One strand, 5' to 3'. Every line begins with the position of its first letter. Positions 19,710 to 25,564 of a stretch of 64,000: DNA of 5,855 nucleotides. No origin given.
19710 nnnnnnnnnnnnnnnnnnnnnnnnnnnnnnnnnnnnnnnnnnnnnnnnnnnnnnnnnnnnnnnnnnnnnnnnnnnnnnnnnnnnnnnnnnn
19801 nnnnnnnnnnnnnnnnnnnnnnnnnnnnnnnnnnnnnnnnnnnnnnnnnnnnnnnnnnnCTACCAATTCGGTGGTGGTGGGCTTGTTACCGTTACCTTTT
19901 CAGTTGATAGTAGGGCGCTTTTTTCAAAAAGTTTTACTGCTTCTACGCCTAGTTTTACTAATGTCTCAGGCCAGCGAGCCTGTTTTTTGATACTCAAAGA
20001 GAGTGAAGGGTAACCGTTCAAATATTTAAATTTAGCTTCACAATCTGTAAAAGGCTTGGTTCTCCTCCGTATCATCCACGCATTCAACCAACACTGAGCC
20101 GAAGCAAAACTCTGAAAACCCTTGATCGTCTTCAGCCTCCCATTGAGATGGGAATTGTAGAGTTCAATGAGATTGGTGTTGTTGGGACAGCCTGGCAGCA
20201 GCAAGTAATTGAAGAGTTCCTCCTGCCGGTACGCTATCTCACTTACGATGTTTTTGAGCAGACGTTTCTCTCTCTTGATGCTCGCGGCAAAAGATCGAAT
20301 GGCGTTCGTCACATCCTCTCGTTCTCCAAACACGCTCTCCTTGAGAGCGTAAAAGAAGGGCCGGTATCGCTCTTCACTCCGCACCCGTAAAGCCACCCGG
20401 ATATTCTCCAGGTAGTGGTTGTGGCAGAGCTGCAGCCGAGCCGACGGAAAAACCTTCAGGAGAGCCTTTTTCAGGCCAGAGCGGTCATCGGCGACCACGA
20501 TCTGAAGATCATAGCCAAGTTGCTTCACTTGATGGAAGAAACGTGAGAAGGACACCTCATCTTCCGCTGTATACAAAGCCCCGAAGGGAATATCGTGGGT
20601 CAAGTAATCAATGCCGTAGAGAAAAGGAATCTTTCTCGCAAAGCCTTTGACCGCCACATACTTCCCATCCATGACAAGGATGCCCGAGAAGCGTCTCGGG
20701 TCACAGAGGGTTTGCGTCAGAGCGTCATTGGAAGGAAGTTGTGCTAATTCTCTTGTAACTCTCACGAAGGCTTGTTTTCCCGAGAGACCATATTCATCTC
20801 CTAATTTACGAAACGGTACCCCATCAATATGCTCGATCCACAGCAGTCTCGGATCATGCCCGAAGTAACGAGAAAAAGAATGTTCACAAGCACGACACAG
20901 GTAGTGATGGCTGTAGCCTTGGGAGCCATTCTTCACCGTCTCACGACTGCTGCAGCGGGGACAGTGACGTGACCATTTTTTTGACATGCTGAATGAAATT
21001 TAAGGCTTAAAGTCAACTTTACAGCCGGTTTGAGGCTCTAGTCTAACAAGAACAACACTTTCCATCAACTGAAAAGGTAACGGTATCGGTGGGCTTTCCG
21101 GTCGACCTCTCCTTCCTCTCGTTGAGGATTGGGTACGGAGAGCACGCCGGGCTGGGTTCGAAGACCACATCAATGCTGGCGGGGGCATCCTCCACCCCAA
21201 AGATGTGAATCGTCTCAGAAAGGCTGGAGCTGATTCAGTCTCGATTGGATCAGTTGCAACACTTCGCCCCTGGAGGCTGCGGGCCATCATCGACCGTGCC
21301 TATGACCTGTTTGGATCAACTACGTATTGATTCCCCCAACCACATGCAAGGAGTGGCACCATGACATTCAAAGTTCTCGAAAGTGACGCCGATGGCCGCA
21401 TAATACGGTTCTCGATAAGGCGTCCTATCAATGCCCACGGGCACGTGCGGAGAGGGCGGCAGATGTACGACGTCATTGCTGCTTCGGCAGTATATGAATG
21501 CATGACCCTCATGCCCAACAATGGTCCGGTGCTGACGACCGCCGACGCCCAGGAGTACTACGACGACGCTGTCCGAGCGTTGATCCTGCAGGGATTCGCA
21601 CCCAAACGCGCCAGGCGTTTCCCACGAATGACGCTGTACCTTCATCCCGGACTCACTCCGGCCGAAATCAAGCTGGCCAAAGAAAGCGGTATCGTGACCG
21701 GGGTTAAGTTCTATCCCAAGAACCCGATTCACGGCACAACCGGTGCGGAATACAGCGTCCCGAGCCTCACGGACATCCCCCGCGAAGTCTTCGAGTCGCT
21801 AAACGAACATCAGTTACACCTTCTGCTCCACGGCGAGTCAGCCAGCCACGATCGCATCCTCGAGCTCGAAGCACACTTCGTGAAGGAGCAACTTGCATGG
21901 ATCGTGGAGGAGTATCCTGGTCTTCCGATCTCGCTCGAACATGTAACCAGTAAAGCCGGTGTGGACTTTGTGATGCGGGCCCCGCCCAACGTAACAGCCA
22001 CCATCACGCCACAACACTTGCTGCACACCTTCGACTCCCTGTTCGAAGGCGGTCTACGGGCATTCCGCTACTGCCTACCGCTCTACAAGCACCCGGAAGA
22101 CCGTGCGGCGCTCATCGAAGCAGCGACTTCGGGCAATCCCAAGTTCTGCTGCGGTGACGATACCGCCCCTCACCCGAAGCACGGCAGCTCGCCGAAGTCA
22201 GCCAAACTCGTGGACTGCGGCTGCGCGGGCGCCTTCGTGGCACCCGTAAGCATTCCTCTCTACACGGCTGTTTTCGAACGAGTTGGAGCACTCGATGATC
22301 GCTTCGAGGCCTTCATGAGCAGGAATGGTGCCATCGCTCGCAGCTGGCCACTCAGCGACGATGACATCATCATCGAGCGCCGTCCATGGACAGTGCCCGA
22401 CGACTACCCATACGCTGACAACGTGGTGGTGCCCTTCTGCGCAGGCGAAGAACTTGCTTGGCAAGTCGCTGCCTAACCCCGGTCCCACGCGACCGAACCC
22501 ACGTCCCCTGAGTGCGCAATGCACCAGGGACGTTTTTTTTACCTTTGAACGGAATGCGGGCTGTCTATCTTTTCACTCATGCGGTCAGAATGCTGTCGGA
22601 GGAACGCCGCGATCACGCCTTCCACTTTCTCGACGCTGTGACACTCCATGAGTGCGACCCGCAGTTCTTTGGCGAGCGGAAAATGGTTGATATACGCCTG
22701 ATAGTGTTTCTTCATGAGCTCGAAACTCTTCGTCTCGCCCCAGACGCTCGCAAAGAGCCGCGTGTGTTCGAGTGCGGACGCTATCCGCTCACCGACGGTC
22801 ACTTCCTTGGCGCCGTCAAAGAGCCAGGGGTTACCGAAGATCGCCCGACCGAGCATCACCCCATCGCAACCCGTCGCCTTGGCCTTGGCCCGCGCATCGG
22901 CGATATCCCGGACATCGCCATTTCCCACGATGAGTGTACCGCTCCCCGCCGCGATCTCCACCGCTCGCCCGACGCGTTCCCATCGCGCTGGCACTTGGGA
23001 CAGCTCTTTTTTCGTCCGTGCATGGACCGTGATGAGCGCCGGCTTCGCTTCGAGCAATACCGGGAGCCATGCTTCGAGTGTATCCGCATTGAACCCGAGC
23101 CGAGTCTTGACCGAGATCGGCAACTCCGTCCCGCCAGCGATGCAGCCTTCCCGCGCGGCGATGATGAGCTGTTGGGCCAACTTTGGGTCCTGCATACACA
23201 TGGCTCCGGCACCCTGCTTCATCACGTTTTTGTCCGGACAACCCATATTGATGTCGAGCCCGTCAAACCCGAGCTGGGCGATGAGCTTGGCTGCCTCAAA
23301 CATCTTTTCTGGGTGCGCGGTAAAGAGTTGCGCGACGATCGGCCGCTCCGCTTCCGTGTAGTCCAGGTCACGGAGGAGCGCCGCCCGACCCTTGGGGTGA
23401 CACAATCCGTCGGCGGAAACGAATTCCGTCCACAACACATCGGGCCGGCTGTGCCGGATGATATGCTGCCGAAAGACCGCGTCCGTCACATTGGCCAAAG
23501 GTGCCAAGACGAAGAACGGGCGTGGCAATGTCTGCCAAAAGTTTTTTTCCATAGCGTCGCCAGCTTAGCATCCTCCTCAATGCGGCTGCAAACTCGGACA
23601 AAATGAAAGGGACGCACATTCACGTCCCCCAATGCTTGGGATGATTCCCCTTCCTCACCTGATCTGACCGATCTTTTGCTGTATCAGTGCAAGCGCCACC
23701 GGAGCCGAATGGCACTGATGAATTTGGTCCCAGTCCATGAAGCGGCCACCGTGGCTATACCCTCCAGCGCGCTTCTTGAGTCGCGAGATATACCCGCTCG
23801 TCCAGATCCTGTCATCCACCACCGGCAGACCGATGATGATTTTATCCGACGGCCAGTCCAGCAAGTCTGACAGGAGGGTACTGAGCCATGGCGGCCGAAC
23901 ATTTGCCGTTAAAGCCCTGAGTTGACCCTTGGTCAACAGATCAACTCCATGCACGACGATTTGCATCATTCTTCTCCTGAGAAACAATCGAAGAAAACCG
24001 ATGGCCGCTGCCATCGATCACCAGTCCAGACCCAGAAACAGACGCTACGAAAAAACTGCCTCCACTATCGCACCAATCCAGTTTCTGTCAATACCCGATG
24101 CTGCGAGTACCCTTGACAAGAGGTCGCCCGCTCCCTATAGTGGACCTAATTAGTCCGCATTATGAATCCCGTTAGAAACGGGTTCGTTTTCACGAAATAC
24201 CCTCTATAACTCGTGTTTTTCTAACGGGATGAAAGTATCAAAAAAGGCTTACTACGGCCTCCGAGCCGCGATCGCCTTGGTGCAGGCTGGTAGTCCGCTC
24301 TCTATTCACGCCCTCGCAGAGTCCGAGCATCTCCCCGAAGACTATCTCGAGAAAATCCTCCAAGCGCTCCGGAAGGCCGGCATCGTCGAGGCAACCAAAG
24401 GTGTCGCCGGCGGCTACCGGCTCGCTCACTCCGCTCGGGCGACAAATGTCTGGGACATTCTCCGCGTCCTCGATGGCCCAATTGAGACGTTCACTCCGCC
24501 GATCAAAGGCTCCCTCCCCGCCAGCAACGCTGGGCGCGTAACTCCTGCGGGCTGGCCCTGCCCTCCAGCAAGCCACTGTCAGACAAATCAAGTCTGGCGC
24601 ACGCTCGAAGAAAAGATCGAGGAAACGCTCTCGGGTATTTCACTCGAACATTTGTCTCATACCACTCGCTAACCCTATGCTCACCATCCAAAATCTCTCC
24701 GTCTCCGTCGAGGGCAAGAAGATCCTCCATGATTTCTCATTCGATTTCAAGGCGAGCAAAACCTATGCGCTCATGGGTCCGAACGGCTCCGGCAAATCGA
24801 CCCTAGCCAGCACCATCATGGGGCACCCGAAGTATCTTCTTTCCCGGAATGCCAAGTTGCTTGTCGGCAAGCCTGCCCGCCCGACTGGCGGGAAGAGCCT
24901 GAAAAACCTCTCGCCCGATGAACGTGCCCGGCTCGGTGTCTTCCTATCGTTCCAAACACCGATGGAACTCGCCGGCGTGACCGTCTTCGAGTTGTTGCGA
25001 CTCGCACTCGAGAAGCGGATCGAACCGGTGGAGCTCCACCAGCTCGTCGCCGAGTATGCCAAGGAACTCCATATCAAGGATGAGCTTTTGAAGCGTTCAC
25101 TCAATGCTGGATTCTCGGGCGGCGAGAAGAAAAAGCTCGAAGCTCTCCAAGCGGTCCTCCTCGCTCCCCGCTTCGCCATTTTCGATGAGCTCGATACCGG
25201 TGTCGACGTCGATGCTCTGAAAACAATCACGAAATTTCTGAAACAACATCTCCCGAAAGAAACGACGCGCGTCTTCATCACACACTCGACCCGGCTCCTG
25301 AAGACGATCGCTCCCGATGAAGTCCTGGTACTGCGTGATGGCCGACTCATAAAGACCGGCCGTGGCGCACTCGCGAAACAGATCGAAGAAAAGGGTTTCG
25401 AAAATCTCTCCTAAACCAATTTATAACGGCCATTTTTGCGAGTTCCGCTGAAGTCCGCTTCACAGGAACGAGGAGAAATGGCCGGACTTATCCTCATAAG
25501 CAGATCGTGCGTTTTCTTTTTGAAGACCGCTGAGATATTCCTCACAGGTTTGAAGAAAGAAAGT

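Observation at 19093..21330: pyrD disrupted by a recent IS1-family insertion; element precisely delimited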

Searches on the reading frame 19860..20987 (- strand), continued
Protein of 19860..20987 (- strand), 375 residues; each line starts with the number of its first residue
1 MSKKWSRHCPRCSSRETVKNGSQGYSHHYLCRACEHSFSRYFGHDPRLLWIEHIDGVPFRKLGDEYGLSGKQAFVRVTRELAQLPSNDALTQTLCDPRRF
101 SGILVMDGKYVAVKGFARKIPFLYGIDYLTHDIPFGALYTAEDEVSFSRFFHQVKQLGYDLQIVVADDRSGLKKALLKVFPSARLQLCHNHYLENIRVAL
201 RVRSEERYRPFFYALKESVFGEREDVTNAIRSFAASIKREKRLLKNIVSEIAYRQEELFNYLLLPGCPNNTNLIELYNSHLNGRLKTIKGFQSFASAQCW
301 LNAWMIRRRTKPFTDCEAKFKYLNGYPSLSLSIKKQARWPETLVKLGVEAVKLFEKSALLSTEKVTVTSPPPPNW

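Call 46: find_encoding_contigs(protein=P0241, flank=2500, max_places=10)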
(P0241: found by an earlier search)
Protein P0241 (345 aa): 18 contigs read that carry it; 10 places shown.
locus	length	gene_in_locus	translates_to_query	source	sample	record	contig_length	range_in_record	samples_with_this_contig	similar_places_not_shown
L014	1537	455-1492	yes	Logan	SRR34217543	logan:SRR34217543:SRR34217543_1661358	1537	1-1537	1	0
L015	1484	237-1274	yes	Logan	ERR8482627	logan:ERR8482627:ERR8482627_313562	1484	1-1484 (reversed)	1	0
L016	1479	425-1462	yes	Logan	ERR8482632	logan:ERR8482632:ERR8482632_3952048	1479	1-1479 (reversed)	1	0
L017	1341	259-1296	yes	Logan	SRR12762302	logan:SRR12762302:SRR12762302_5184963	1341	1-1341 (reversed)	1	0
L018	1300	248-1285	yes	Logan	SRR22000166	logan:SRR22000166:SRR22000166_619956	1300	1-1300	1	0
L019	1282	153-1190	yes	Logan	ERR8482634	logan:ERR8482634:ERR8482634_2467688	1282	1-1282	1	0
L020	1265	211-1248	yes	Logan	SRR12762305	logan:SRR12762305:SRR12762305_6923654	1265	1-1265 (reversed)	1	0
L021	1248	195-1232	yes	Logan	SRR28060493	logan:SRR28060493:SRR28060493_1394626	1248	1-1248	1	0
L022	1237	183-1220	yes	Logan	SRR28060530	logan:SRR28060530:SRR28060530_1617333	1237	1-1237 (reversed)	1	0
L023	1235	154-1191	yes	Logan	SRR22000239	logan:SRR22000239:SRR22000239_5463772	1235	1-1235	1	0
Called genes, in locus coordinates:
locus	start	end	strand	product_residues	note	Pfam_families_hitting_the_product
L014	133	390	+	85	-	-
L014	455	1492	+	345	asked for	PF00872:Transposase_mut, PF10551:MULE (weak)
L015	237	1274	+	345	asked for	PF00872:Transposase_mut, PF10551:MULE (weak)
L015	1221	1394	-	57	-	-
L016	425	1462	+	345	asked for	PF00872:Transposase_mut, PF10551:MULE (weak)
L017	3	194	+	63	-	?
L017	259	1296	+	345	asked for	PF00872:Transposase_mut, PF10551:MULE (weak)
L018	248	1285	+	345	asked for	PF00872:Transposase_mut, PF10551:MULE (weak)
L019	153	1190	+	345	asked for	PF00872:Transposase_mut, PF10551:MULE (weak)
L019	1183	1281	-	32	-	?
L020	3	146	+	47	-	?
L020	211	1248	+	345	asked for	PF00872:Transposase_mut, PF10551:MULE (weak)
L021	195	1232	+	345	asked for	PF00872:Transposase_mut, PF10551:MULE (weak)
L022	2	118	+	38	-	?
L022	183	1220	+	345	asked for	PF00872:Transposase_mut, PF10551:MULE (weak)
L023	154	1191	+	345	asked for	PF00872:Transposase_mut, PF10551:MULE (weak)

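Call 50: find_related_loci(query=A2, collection=viral_contigs, flank=700)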
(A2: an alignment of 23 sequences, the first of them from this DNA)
Query A2 (375 aa) in viral_contigs; peptide patterns used: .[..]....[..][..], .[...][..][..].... (x = any residue, [..] = any of these).
126 stretches matched a pattern, but none encodes a relative of the query by tblastn (E <= 1e-3).
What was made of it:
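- Tried and rejected: No relatives found (call 50).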

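Call 54: find_encoding_contigs(protein=P0133, flank=600, max_places=3)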
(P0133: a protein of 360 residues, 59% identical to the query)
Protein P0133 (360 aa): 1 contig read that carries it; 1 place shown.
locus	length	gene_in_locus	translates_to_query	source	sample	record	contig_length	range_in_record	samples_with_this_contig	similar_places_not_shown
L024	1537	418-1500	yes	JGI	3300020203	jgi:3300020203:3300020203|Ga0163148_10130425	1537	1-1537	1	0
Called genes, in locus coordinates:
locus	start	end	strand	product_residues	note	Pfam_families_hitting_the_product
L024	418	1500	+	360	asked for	PF00872:Transposase_mut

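Call 55: find_encoding_contigs(protein=P0213, flank=600, max_places=3)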
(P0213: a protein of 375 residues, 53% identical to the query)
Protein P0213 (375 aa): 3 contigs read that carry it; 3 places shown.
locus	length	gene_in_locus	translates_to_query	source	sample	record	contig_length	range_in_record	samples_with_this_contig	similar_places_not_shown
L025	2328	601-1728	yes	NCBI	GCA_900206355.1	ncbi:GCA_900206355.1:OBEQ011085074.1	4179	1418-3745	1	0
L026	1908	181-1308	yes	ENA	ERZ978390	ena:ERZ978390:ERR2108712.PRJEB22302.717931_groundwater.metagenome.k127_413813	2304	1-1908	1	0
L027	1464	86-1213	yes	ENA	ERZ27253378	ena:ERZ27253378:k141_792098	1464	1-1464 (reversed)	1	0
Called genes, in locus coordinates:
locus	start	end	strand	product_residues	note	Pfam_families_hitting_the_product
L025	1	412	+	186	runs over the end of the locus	-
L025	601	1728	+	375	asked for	PF00872:Transposase_mut, PF10551:MULE (faint)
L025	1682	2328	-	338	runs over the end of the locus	PF00078:RVT_1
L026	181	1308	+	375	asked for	PF00872:Transposase_mut, PF10551:MULE (faint)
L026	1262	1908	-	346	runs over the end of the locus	?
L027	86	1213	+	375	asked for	PF00872:Transposase_mut, PF10551:MULE (faint)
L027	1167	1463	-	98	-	?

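Call 56: find_encoding_contigs(protein=P0208, flank=600, max_places=4)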
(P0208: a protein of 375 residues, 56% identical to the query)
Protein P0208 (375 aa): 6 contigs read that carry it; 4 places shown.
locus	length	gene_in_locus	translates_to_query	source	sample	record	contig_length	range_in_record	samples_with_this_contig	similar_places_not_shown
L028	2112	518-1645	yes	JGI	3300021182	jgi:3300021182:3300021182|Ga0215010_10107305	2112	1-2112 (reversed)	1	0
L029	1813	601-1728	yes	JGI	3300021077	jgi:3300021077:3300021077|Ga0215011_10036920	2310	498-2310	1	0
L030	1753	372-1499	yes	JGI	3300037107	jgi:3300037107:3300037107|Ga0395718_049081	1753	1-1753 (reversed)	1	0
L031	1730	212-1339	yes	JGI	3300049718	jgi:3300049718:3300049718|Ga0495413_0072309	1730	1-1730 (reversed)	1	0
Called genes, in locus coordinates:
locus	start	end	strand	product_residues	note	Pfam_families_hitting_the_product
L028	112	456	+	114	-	-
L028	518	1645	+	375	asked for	PF00872:Transposase_mut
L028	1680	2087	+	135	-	-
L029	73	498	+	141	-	PF01797:Y1_Tnp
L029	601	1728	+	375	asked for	PF00872:Transposase_mut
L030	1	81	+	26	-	?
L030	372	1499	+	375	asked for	PF00872:Transposase_mut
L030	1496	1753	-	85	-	?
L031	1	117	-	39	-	?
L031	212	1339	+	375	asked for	PF00872:Transposase_mut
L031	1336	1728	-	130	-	?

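Call 65: find_encoding_contigs(protein=P0127, flank=600, max_places=3)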
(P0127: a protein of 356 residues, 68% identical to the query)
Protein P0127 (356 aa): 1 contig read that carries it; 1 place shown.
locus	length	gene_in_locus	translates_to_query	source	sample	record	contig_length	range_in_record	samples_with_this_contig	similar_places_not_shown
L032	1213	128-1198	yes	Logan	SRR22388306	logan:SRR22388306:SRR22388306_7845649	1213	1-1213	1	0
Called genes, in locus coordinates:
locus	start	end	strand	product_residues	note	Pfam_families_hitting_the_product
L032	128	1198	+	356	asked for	PF00872:Transposase_mut, PF10551:MULE (faint)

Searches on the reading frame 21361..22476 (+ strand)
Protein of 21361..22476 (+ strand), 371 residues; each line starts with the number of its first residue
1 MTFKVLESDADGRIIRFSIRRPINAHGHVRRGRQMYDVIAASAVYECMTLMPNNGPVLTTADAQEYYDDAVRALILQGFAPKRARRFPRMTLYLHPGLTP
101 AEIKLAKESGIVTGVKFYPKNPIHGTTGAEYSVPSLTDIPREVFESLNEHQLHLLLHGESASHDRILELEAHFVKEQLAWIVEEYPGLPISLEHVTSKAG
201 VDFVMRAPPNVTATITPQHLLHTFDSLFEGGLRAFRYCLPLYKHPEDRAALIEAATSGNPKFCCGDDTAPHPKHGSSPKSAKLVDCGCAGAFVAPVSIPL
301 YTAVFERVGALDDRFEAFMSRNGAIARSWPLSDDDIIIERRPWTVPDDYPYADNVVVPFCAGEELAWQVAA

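Call 5: search_protein_families(library=pfam, max_evalue=0.1, proteins=[window:21361-22476:+])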
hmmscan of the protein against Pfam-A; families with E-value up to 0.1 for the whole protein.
window:21361-22476:+ (371 aa): 0 families

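Call 6: search_protein_families(library=ncbifam, max_evalue=0.1, proteins=[window:21361-22476:+])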
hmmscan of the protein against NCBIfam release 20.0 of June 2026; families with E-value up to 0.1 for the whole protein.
window:21361-22476:+ (371 aa): 11 families
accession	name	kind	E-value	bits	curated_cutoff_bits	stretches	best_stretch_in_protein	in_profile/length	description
TIGR00856.1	pyrC_dimer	equivalog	1.9e-73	247.4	292.95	1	18-369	3-340/341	dihydroorotase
NF006844.0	PRK09357.2-5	equivalog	1.3e-06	27.7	701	1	182-276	220-314/422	dihydroorotase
TIGR00857.1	pyrC_multi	subfamily_domain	0.00011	21.3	279.05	1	187-273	212-298/412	dihydroorotase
NF006839.0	PRK09357.1-4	equivalog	0.00016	20.5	576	1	192-274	228-310/422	dihydroorotase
NF006837.0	PRK09357.1-2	equivalog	0.00019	20.1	575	1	194-275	232-313/428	dihydroorotase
NF006842.0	PRK09357.2-3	equivalog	0.0012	17.5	695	1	193-277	245-331/440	dihydroorotase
NF006836.0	PRK09357.1-1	equivalog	0.0065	15.2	538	1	192-275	230-313/432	dihydroorotase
NF005751.0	PRK07575.1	equivalog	0.0066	14.9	529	1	161-271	199-307/440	dihydroorotase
NF006843.0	PRK09357.2-4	equivalog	0.02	13.7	786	1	185-275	222-312/431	dihydroorotase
NF006559.0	PRK09060.1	equivalog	0.033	12.5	482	1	153-274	193-312/444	dihydroorotase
NF003271.0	PRK04250.1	equivalog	0.065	11.8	405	1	188-255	202-267/407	dihydroorotase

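Call 10: find_encoding_contigs(protein=window:21361-22476:+, flank=6000, max_places=8)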
Protein window:21361-22476:+ (371 aa): 1 contig read that carries it; 1 place shown.
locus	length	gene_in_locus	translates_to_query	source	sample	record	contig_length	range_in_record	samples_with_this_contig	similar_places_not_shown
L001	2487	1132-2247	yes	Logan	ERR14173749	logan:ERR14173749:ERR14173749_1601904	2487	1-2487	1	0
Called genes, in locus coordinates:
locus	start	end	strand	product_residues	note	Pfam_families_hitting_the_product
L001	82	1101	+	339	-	PF01180:DHO_dh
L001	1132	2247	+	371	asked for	-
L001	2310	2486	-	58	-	?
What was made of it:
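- Tried and rejected: The 99.7% allele turned up only through the exact pyrC look-up (call 10).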

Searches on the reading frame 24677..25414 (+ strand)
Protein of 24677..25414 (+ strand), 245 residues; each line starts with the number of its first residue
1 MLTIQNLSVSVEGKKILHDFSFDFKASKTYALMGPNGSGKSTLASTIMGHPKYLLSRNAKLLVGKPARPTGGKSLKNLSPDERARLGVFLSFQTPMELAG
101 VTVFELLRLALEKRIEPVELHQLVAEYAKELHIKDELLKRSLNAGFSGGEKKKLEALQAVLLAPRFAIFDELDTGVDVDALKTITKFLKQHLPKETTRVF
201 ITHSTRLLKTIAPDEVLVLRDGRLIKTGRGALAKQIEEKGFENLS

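Call 22: search_protein_families(library=pfam, max_evalue=0.001, proteins=[window:24677-25414:+])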
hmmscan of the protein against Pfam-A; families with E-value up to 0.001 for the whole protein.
window:24677-25414:+ (245 aa): 5 families
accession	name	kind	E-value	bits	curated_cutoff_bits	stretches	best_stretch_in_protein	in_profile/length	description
PF00005.33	ABC_tran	-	2e-16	61.3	25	1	17-171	1-134/137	ABC transporter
PF13304.12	AAA_21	-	2.9e-07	31.3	27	0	145-208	237-303/304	AAA domain, putative AbiEii toxin, Type IV TA system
PF02463.25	SMC_N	-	8.1e-07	29.1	40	1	23-210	21-204/220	RecF/RecN/SMC N terminal domain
PF13555.12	AAA_29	-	0.00024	21.2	27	1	19-43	14-38/61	P-loop containing region of AAA domain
PF13476.12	AAA_23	-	0.00075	20.6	27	0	9-44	2-36/201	AAA domain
